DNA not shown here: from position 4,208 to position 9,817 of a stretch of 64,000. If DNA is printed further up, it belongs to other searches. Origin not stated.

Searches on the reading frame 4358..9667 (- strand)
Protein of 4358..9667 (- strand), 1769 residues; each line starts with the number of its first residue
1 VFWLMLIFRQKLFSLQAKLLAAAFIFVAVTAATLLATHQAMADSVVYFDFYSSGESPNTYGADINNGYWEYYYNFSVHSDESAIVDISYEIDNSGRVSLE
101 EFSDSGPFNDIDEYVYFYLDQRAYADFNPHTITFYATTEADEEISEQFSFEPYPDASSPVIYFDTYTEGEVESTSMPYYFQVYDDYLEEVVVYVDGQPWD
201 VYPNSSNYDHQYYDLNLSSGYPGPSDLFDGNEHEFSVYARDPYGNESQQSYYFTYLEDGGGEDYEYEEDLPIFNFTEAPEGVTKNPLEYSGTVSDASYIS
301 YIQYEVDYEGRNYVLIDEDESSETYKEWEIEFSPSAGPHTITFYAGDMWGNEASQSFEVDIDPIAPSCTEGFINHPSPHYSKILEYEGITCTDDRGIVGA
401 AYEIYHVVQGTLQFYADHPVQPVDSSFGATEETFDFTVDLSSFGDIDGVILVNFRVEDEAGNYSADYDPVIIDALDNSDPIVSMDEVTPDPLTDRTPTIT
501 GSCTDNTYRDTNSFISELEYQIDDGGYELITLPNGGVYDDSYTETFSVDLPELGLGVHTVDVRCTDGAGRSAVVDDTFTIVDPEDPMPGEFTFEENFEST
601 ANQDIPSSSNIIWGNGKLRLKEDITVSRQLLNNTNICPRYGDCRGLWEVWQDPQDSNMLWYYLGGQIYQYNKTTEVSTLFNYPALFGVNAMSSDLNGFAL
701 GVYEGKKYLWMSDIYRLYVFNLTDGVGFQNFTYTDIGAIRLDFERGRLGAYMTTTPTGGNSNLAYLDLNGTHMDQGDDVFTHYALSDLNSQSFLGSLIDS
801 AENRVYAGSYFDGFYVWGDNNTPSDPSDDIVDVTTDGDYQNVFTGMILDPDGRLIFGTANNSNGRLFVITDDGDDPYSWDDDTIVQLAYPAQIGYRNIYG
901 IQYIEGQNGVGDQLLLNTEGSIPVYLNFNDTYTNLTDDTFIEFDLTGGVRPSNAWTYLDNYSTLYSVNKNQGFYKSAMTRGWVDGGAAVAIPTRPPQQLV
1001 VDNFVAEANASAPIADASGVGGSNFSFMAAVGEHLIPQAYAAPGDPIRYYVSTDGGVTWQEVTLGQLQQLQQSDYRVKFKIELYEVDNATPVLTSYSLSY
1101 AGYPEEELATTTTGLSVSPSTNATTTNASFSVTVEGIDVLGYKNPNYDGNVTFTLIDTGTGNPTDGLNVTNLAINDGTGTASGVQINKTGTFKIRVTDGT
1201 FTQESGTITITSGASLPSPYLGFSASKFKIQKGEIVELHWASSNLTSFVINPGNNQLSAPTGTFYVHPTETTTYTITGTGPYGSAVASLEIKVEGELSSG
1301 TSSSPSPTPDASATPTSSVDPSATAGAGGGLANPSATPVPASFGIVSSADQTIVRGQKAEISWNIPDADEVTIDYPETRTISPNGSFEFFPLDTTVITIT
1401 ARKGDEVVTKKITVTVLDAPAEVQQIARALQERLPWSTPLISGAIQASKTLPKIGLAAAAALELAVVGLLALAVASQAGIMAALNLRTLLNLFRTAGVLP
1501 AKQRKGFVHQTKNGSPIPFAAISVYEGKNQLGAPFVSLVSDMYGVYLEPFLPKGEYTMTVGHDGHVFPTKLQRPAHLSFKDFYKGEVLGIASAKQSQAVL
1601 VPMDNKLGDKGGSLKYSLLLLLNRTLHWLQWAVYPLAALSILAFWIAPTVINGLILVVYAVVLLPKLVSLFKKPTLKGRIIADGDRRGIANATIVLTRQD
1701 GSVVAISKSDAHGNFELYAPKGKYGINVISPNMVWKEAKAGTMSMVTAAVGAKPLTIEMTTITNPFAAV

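Call 10: search_protein_families(library=pfam, proteins=[window:4358-9667:-], max_evalue=0.01)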
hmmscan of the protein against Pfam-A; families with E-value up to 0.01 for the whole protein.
window:4358-9667:- (1769 aa): 4 families
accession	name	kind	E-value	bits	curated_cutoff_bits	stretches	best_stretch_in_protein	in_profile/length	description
PF13620.12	CarboxypepD_reg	-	9e-13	48.8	32.3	2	1675-1733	1-59/82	Carboxypeptidase regulatory-like domain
PF13715.12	CarbopepD_reg_2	-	0.00084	19.8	32.2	0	1676-1728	1-50/88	CarboxypepD_reg-like domain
PF17210.9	SdrD_B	-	0.0012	19.5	29.7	0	1682-1742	17-79/112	SdrD B-like domain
PF19077.6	Big_13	-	0.0082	17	27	0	326-362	62-101/102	Bacterial Ig-like domain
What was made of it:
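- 4358..9667 (-): Giant 1769-aa envelope protein (Ig-like and CarboxypepD_reg domains, several TM helices near its C-terminus). It heads the same gene string and is a conserved neighbour of the SP gene in other lineages. Pfam (call 10).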

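Call 23: search_protein_families(library=ncbifam, proteins=[window:4358-9667:-], max_evalue=10)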
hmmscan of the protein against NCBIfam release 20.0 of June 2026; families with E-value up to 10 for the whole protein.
window:4358-9667:- (1769 aa): 2 families
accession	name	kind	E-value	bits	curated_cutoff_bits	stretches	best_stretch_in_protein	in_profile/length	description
NF047446.1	barrel_OmpL47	domain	0.0037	17.7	40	1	316-359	25-66/68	OmpL47-type beta-barrel domain-containing protein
NF040520.1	Ig_like_BLP2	equivalog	0.043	11.9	750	2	520-586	552-615/730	Ig-like repeat protein Blp2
